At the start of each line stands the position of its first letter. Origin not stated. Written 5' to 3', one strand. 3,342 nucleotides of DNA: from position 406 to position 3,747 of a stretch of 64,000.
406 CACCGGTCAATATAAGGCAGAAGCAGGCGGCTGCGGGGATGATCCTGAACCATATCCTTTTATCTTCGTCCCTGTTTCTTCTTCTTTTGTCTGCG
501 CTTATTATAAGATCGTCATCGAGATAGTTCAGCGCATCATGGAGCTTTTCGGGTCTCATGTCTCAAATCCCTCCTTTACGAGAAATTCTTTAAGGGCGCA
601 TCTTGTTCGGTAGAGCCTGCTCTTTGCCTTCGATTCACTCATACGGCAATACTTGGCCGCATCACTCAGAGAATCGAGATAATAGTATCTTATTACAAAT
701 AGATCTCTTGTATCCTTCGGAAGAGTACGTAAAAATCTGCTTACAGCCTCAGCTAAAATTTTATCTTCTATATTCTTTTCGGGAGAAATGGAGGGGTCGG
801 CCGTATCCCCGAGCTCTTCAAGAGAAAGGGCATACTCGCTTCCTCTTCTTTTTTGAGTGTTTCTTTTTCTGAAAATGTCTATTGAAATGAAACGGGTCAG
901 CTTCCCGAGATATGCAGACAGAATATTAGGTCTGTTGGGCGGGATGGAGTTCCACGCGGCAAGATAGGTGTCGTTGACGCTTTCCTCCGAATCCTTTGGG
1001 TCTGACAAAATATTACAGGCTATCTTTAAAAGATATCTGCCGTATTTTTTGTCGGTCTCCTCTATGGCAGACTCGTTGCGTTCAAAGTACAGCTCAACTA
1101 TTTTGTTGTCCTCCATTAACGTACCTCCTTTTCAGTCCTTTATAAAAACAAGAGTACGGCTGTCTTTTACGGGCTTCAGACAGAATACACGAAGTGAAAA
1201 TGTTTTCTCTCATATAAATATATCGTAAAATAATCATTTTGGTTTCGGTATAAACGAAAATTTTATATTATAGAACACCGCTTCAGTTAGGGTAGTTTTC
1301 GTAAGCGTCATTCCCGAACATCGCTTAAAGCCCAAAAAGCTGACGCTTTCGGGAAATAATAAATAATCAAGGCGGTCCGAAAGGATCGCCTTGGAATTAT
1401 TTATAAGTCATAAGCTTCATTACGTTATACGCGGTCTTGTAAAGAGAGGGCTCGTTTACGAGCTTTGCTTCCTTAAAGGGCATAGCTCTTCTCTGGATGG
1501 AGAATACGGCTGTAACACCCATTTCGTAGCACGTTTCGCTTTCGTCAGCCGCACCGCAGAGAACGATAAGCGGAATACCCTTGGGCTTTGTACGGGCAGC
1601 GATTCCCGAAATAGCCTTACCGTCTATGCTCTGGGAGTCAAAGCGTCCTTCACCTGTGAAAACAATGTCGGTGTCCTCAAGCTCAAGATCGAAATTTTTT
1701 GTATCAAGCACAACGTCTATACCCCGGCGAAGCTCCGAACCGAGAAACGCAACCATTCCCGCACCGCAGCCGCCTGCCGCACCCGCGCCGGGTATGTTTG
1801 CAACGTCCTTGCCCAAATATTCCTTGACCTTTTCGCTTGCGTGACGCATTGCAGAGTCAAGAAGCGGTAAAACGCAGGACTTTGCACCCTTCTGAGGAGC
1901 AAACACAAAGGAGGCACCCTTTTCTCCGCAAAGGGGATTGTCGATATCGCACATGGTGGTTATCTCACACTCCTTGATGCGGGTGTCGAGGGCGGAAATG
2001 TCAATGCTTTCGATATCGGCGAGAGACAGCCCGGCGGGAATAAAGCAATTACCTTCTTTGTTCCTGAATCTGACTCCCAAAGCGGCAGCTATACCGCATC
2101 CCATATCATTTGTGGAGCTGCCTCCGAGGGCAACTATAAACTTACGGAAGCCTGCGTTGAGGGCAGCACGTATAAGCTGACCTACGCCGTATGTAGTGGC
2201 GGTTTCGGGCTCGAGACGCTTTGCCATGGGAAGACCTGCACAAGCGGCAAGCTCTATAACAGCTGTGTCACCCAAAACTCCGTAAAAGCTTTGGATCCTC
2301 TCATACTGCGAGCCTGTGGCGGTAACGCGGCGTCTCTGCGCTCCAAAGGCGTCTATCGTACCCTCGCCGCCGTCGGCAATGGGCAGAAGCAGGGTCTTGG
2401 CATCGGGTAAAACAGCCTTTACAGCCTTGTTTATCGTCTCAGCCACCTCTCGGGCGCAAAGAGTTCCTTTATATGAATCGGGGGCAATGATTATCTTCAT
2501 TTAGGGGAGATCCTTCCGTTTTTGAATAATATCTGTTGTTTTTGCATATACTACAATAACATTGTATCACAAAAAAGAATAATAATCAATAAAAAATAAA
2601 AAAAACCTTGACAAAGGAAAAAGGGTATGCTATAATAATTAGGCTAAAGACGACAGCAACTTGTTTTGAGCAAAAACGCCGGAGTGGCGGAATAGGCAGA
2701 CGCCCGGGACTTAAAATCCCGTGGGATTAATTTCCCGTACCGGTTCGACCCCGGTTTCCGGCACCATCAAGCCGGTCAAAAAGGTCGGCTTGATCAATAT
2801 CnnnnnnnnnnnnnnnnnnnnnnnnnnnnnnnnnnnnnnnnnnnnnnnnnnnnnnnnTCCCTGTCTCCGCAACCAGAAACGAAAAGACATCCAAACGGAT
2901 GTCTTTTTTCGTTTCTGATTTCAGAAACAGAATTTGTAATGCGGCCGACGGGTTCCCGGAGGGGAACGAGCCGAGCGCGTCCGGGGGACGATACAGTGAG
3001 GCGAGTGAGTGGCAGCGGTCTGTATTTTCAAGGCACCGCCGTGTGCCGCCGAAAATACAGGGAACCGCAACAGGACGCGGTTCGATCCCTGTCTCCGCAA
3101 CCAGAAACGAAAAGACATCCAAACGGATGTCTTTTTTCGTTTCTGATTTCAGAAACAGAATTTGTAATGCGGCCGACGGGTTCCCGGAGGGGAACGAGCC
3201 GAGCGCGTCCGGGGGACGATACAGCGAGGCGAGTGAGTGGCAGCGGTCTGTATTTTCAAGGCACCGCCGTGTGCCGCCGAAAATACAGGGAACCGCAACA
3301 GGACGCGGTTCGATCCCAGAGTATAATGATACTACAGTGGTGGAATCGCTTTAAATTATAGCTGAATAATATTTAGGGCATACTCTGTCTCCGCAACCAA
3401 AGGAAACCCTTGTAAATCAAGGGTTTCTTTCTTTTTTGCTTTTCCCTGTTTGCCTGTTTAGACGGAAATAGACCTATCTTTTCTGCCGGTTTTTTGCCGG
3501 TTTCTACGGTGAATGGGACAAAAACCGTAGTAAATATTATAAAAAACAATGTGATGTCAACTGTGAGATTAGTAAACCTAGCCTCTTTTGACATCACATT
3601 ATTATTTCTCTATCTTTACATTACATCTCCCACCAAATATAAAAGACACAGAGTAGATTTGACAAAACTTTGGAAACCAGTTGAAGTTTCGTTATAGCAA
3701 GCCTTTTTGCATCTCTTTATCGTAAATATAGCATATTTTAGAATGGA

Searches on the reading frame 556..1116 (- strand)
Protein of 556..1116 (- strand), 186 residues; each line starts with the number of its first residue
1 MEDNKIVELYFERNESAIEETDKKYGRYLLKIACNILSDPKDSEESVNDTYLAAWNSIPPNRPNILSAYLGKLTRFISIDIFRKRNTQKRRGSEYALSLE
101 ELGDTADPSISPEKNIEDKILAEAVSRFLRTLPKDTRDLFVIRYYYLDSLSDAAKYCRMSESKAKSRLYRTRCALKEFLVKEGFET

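Call 12: search_protein_families(library=pfam, proteins=[window:556-1116:-], max_evalue=0.001)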
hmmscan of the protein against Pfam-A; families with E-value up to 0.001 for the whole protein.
window:556-1116:- (186 aa): 3 families
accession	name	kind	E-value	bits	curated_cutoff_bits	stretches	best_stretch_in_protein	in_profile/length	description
PF04542.20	Sigma70_r2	-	2.2e-06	27.8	24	1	24-86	4-69/71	Sigma-70 region 2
PF08281.18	Sigma70_r4_2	-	1.4e-05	25.1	25.7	1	123-172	2-51/54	Sigma-70, region 4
PF07638.17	Sigma70_ECF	-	0.00039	20.8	21.1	1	68-172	77-176/185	ECF sigma factor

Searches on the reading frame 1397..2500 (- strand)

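Call 12: search_protein_families(library=pfam, proteins=[window:1397-2500:-], max_evalue=0.001)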
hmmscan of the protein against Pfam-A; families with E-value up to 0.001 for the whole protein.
window:1397-2500:- (367 aa): 1 family
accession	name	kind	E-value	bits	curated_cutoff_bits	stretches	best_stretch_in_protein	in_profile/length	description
PF02595.20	Gly_kinase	-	3.5e-126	421.5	23.3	1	3-364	1-371/372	Glycerate kinase family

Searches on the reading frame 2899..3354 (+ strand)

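Call 12: search_protein_families(library=pfam, proteins=[window:2899-3354:+], max_evalue=0.001)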
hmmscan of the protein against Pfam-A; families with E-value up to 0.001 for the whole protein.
window:2899-3354:+ (151 aa): 2 families
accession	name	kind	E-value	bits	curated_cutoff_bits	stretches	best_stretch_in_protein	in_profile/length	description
PF13374.12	TPR_10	-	0.0001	22.6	27.5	0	30-49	16-35/42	Tetratricopeptide repeat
PF09864.15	MliC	-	0.00093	19.6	22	0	23-38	34-50/67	Membrane-bound lysozyme-inhibitor of c-type lysozyme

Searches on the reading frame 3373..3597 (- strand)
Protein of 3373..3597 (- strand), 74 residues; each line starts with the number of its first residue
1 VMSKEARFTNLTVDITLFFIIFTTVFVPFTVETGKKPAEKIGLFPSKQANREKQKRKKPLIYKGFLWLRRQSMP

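Call 99: search_protein_families(library=pfam, proteins=[window:3373-3597:-], max_evalue=1)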
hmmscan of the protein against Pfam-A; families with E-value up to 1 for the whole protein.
window:3373-3597:- (74 aa): 0 families
